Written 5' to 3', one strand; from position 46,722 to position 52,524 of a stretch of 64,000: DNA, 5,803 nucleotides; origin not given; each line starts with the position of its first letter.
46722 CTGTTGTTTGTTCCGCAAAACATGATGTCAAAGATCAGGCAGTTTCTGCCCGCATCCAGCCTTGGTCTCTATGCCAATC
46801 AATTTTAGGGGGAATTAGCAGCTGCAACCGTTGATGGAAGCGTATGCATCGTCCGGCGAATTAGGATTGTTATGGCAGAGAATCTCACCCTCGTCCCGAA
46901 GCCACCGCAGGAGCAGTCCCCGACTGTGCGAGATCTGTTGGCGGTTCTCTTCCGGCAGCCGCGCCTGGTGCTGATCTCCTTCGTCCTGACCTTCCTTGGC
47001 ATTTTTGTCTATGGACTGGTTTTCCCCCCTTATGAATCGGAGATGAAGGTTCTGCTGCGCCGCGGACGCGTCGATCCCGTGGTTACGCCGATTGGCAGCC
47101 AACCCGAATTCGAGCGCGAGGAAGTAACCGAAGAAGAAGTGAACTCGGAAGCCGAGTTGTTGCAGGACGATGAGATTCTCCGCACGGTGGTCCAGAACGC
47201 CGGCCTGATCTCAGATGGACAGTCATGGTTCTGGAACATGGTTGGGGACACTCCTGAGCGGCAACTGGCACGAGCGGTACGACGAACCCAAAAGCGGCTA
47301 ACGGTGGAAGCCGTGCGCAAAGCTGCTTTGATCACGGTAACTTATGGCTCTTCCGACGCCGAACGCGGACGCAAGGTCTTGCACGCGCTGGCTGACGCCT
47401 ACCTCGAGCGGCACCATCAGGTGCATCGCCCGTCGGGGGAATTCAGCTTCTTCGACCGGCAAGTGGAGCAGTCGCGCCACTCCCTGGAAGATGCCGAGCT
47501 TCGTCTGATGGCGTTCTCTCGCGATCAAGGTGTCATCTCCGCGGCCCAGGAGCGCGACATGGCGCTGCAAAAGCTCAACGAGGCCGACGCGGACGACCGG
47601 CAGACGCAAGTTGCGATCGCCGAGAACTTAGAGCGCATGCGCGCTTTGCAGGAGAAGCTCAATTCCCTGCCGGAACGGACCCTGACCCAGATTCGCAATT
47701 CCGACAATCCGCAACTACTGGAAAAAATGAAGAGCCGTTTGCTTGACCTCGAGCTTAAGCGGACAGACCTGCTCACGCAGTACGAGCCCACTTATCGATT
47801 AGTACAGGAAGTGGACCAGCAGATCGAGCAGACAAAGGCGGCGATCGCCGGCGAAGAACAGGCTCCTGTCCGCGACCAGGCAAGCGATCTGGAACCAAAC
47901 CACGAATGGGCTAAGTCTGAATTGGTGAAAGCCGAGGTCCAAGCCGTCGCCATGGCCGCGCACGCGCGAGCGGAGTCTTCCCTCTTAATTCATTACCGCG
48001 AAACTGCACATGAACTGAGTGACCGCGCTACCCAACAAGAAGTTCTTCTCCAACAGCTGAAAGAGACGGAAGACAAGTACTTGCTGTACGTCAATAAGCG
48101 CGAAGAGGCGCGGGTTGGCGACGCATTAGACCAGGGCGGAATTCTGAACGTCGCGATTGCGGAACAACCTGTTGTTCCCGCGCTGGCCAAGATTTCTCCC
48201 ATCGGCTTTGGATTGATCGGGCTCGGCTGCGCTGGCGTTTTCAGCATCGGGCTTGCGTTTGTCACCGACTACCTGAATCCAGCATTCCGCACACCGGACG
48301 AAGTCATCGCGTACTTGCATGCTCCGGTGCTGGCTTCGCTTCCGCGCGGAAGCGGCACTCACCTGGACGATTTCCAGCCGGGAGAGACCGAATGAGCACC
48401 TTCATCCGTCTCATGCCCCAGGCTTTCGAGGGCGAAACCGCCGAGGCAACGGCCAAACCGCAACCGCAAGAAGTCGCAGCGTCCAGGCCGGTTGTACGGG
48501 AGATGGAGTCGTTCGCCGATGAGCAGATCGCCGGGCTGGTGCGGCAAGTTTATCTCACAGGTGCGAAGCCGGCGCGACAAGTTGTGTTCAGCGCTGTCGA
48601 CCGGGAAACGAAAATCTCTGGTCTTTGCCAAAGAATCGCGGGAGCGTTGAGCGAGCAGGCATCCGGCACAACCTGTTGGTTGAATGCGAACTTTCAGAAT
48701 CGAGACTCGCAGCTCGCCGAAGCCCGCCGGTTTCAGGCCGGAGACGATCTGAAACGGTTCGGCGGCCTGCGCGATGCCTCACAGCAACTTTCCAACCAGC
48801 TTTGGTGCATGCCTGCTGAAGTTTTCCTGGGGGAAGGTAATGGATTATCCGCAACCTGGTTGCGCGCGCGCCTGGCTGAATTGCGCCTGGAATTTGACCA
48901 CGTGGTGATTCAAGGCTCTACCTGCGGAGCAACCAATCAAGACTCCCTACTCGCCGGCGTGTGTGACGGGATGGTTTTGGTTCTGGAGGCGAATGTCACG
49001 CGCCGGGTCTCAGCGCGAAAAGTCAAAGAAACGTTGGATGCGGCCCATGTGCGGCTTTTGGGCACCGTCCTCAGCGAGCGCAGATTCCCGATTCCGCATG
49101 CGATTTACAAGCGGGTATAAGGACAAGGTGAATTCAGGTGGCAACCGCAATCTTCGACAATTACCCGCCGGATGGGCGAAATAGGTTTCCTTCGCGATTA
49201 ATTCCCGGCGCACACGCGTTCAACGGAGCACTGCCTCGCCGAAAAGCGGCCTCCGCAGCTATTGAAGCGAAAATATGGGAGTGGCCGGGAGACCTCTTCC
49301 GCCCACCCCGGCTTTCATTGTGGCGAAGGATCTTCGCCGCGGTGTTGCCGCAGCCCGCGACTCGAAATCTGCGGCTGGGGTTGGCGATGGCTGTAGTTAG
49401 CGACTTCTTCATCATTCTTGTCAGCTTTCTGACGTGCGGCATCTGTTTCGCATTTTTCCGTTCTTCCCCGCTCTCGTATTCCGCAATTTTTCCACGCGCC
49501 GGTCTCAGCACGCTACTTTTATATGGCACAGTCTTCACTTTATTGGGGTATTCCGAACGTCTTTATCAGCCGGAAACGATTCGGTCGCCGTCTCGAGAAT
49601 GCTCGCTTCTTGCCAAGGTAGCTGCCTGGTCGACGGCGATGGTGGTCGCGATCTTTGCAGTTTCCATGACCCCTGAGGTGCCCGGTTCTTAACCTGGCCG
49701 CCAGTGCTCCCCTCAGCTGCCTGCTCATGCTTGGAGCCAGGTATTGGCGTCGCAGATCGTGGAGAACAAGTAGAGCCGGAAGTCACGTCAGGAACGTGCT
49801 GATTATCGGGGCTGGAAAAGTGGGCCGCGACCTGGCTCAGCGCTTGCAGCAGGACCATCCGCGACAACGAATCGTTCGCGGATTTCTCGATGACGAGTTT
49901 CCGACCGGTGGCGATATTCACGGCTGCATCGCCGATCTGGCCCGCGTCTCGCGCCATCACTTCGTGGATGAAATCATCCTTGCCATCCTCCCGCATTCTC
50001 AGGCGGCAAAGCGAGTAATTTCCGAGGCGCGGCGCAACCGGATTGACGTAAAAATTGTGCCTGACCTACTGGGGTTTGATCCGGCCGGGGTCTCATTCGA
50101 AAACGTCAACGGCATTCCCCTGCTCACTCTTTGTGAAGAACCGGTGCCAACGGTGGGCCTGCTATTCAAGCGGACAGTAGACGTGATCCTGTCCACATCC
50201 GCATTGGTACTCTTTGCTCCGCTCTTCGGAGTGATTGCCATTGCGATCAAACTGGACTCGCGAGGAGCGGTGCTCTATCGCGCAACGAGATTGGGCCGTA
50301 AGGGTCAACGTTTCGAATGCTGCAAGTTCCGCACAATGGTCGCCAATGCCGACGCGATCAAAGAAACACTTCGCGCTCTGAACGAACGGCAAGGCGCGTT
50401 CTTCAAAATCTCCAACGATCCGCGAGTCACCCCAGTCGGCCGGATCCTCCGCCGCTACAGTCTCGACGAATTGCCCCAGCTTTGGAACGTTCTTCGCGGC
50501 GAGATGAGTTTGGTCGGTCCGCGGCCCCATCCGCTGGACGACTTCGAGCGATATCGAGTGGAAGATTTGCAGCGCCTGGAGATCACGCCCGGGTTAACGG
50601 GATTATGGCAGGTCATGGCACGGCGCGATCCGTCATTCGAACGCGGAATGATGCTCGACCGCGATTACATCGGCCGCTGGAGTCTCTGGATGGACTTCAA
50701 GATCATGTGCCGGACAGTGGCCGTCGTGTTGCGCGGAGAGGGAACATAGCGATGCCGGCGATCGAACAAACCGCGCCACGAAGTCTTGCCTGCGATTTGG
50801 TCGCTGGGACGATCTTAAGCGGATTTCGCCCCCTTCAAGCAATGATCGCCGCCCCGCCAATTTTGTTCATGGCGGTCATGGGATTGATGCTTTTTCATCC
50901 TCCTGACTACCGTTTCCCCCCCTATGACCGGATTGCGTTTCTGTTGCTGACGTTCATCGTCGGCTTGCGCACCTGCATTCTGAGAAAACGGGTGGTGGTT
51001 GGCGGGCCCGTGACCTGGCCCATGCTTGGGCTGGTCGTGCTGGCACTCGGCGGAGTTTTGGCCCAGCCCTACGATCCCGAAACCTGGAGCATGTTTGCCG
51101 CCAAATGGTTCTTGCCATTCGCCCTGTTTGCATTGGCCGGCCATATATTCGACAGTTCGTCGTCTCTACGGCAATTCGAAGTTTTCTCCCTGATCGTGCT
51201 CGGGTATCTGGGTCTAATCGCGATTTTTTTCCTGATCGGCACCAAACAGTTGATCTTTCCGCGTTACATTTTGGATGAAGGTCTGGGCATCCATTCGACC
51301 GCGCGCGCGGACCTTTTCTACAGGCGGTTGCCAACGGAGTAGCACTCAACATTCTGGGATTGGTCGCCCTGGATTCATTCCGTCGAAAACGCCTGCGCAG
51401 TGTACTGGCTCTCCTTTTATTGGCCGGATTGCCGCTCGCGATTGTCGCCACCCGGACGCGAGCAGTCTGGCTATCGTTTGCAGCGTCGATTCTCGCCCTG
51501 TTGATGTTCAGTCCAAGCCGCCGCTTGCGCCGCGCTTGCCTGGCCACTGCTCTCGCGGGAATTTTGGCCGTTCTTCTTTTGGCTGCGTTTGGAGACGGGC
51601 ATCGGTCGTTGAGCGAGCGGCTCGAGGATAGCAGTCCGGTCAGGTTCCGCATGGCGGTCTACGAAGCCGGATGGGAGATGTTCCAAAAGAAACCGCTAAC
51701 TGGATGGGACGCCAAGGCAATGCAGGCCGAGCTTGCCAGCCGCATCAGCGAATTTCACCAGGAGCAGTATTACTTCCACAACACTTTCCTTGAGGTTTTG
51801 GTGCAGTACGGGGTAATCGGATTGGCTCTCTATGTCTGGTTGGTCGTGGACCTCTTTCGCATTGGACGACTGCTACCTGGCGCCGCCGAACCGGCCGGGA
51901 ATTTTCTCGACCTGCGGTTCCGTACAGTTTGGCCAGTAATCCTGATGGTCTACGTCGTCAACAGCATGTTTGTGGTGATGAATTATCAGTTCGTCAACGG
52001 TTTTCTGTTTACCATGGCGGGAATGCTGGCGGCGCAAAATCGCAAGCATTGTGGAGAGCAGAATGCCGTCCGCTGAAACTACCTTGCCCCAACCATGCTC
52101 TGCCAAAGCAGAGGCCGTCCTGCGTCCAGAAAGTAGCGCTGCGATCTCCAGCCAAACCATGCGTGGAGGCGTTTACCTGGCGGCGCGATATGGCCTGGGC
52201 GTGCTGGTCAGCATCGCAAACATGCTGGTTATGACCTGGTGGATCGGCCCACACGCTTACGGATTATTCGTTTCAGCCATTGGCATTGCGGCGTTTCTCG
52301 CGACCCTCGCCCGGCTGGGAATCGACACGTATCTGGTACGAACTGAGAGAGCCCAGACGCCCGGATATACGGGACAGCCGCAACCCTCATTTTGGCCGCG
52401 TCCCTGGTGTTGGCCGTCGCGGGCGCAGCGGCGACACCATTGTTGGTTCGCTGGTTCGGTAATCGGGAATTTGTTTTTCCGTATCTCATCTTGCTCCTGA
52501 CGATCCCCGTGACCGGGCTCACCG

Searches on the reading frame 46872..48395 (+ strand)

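Call 11: search_protein_families(library=pfam, proteins=[window:46872-48395:+], max_evalue=0.001)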
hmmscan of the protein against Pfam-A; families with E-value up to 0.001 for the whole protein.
window:46872-48395:+ (507 aa): 0 families

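Call 38: search_protein_families(library=ncbifam, proteins=[window:46872-48395:+], max_evalue=0.00001)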
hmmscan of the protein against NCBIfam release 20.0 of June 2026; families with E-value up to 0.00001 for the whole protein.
window:46872-48395:+ (507 aa): 3 families
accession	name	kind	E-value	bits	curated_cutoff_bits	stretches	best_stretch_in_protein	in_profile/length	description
TIGR03007.1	pepcterm_ChnLen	equivalog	2.9e-30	104.9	278.85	1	129-492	99-462/498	XrtA system polysaccharide chain length determinant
TIGR03017.1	EpsF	equivalog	7.1e-18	64.5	422.75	1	20-490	4-443/444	chain length determinant protein EpsF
NF008568.0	PRK11519.1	equivalog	4.6e-06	25.1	1068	0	136-241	211-319/720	tyrosine-protein kinase Wzc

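Call 47: search_protein_families(library=ncbifam, proteins=[L001:1652-2836:+, L001:2866-3591:+, L001:164-1570:+], max_evalue=0.001)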
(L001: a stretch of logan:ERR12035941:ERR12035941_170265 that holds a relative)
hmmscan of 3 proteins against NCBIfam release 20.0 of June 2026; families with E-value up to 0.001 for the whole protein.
L001:1652-2836:+ (394 aa): 1 family
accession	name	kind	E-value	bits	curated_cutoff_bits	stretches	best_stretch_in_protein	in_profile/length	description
TIGR03803.2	Gloeo_Verruco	domain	1.1e-85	281.3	44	7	258-306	1-49/50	choice-of-anchor tandem repeat GloVer-containing protein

L001:2866-3591:+ (241 aa): 0 families

L001:164-1570:+ (468 aa): 3 families
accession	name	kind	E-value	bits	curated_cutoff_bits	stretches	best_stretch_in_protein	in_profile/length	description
TIGR03803.2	Gloeo_Verruco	domain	7.7e-113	368.2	44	7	94-142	1-48/50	choice-of-anchor tandem repeat GloVer-containing protein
NF058597.1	CoaZ_rpt_PGGG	domain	1.3e-05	25.1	30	1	397-457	13-79/88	choice-of-anchor Z repeating domain-containing protein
NF047769.1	LIC10067_lipo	equivalog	8.3e-05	21.9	200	1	410-456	66-115/239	LIC10067 family putative lipoprotein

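Call 48: search_protein_families(library=pfam, proteins=[L001:1652-2836:+, L001:2866-3591:+, L001:164-1570:+], max_evalue=0.01)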
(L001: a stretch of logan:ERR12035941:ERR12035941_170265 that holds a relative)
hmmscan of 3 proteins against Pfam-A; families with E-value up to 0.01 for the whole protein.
L001:1652-2836:+ (394 aa): 0 families

L001:2866-3591:+ (241 aa): 0 families

L001:164-1570:+ (468 aa): 1 family
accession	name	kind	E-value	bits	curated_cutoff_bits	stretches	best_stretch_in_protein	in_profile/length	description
PF01833.30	TIG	-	0.00012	22.5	20.9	1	392-464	2-82/84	IPT/TIG domain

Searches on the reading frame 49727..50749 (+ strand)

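Call 10: search_protein_families(library=pfam, proteins=[window:49727-50749:+], max_evalue=0.001)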
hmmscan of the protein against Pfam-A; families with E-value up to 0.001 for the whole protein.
window:49727-50749:+ (340 aa): 2 families
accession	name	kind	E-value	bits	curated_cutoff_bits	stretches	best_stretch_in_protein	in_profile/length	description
PF02397.22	Bac_transf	-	1.3e-64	217.5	27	1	148-335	1-178/179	Bacterial sugar transferase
PF13727.12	CoA_binding_3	-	1.3e-09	38.7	25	1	7-112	68-175/175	CoA-binding domain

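Call 38: search_protein_families(library=ncbifam, proteins=[window:49727-50749:+], max_evalue=0.00001)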
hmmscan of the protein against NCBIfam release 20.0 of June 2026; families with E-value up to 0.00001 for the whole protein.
window:49727-50749:+ (340 aa): 10 families
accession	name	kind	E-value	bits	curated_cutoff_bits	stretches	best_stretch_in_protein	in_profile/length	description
TIGR03025.1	EPS_sugtrans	subfamily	2.5e-104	350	295.55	1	3-339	106-443/445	exopolysaccharide biosynthesis polyprenyl glycosylphosphotransferase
TIGR03023.1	WcaJ_sugtrans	equivalog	1.8e-89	301.2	410.75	1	13-338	121-450/453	undecaprenyl-phosphate glucose phosphotransferase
TIGR03022.1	WbaP_sugtrans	subfamily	8.1e-85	285.8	403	1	14-339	118-454/456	undecaprenyl-phosphate galactose phosphotransferase WbaP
NF041877.1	EPS_EpsZ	equivalog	1.2e-70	238.4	800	1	20-339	133-457/459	exopolysaccharide biosynthesis polyisoprenyl-phosphate hexose-1-phosphate transferase EpsZ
NF052601.1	undeca_RfbP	equivalog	6.8e-61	205.6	330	1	145-335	42-236/244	undecaprenyl-phosphate galactose phosphotransferase family protein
NF007518.0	PRK10124.1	equivalog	7.3e-53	179.9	684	1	16-331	139-454/464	undecaprenyl-phosphate glucose phosphotransferase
NF011751.0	PRK15204.1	equivalog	5e-47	160.6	907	1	67-339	199-474/476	undecaprenyl-phosphate galactose phosphotransferase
TIGR03013.1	EpsB_2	subfamily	1.2e-44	153.1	393.35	1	12-339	114-441/443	TIGR03013 family XrtA/PEP-CTERM system glycosyltransferase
NF050817.1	PolSacchBiosHfsE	equivalog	1.6e-38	132.7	750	1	12-335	131-460/467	polysaccharide biosynthesis protein HfsE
NF045514.1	glycotran_HepC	equivalog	9.1e-27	93.8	140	1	146-272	115-216/220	heterocyst development glycosyltransferase HepC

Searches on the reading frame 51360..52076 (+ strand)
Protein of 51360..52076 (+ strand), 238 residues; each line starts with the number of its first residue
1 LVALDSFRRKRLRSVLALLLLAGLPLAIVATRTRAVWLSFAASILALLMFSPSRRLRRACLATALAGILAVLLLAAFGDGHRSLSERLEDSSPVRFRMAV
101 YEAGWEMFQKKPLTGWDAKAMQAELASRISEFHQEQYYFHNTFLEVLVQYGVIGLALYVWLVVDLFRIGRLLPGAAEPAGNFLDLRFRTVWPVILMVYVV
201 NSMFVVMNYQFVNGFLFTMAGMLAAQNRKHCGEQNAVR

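Call 38: search_protein_families(library=ncbifam, proteins=[window:51360-52076:+], max_evalue=0.00001)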
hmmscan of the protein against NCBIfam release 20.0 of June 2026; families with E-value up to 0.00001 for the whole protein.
window:51360-52076:+ (238 aa): 2 families
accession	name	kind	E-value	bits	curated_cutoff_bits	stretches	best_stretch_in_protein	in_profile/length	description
TIGR03097.1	PEP_O_lig_1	hypoth_equivalog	1.3e-08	34.1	188.1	1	8-216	188-396/408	putative O-glycosylation ligase, exosortase A system-associated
TIGR00947.1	2A73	equivalog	7.7e-08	31.8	366.4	1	13-169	197-365/425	IctB family putative bicarbonate transporter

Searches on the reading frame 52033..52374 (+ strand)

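Call 43: search_protein_families(library=pfam, proteins=[window:52033-52374:+], max_evalue=0.01)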
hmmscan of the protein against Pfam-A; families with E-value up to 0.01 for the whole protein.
window:52033-52374:+ (114 aa): 1 family
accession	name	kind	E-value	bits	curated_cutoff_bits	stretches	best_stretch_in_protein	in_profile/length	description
PF01943.22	Polysacc_synt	-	0.00019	21.4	28.2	1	44-104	3-63/274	Polysaccharide biosynthesis protein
